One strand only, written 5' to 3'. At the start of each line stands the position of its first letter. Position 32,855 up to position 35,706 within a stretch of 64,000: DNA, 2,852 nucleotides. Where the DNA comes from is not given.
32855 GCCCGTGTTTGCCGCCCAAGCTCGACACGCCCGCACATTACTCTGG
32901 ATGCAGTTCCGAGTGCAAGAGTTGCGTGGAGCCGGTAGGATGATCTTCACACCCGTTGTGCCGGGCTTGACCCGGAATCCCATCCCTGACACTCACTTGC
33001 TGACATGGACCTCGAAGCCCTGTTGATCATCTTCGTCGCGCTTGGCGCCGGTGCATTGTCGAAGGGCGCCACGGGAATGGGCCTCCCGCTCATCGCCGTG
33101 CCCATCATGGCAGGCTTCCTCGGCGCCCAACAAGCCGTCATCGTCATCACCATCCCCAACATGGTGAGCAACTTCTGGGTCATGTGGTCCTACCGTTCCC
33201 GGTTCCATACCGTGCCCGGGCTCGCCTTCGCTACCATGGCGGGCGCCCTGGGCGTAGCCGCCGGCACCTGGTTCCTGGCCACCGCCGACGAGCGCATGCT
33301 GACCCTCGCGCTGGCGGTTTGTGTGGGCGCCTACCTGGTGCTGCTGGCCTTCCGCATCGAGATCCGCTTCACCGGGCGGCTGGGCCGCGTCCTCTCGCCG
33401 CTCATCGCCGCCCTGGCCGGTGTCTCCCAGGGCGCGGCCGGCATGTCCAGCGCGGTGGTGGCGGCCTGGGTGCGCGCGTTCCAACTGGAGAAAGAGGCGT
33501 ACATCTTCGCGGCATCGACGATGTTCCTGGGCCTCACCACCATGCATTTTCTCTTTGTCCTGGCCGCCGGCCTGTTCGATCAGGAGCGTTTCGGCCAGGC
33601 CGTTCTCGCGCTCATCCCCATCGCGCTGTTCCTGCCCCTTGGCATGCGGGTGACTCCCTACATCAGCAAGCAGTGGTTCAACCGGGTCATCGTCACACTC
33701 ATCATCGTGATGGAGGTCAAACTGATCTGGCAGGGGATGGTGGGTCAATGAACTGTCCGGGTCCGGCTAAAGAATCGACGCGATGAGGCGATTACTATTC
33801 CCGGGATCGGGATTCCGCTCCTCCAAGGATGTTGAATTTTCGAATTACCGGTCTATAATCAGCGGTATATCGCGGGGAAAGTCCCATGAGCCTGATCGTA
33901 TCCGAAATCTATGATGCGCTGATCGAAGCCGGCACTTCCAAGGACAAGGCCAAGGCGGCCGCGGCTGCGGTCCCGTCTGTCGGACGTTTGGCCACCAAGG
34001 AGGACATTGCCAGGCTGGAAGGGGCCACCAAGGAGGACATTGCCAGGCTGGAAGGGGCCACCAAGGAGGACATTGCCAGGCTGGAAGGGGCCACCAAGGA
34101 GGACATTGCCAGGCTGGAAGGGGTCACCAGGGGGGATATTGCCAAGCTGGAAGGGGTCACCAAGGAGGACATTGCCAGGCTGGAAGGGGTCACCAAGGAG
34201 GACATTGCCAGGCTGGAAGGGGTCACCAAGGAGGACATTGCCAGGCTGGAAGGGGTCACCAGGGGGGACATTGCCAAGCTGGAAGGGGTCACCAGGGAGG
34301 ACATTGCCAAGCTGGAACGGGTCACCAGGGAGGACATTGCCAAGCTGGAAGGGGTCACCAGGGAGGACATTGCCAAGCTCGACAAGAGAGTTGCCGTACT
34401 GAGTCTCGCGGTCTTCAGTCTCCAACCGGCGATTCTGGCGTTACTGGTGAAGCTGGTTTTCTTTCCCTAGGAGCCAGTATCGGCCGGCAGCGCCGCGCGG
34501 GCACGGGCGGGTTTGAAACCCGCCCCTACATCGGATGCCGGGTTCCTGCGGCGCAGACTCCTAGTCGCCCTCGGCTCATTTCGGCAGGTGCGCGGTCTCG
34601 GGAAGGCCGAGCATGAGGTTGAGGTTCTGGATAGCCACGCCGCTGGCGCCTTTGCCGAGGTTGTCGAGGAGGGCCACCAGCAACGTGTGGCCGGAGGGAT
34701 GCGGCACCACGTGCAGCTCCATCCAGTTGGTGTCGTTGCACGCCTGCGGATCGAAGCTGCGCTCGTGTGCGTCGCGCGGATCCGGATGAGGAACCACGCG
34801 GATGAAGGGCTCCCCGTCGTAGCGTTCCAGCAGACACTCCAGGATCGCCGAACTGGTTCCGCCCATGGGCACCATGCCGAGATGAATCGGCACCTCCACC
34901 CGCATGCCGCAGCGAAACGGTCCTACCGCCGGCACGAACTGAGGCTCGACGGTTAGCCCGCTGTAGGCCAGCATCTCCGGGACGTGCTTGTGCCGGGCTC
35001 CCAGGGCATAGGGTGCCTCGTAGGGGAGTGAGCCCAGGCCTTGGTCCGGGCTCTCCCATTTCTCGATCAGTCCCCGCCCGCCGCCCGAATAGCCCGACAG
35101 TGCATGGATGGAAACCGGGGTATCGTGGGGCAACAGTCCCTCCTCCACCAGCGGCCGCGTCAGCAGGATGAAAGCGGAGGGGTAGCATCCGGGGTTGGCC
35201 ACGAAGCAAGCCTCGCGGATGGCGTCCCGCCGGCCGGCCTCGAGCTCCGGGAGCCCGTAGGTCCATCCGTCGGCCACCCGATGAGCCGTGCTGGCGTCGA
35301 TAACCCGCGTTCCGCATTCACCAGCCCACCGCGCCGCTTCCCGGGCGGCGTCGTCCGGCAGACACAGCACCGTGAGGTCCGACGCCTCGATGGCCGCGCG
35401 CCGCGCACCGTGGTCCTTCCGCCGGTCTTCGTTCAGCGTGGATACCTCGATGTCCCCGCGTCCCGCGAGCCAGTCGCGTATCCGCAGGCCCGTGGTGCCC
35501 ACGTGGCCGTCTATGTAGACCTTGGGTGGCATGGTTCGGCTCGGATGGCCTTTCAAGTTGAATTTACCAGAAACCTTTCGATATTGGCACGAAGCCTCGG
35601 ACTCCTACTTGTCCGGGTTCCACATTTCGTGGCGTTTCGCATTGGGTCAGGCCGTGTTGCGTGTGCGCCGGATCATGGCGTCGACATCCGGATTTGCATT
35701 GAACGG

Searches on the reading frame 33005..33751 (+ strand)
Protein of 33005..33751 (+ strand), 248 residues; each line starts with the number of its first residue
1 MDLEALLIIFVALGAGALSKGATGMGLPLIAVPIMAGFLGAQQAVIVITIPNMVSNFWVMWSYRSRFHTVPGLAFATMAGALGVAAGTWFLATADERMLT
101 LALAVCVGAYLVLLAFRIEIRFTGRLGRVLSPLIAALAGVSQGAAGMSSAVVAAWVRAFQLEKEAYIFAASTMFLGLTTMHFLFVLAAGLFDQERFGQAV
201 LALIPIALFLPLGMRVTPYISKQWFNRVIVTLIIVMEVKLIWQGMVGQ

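Call 9: search_protein_families(library=pfam, proteins=[window:33005-33751:+], max_evalue=0.001)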
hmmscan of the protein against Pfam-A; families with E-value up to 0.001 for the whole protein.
window:33005-33751:+ (248 aa): 1 family
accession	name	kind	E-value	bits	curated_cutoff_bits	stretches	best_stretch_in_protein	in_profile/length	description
PF01925.25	TauE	-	7e-21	75.4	32.6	1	8-240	1-237/237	Sulfite exporter TauE/SafE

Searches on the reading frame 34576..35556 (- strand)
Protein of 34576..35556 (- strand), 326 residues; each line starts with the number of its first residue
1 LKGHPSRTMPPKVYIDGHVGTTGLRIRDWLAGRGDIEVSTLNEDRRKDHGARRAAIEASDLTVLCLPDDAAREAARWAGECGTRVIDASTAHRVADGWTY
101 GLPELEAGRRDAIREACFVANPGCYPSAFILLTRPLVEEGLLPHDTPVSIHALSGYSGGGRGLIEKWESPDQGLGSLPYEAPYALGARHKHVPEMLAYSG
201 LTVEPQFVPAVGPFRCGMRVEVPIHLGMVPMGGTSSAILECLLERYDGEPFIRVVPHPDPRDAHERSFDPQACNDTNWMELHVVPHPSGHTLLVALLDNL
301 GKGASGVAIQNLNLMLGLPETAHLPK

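Call 9: search_protein_families(library=pfam, proteins=[window:34576-35556:-], max_evalue=0.001)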
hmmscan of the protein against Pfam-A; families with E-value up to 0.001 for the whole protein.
window:34576-35556:- (326 aa): 2 families
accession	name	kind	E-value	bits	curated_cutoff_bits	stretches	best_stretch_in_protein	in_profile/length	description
PF22698.1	Semialdhyde_dhC_1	-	1.7e-25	90.2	27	1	124-299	1-165/165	Semialdehyde dehydrogenase, dimerisation domain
PF01118.30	Semialdhyde_dh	-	7.3e-09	36.5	26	1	52-107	60-115/121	Semialdehyde dehydrogenase, NAD binding domain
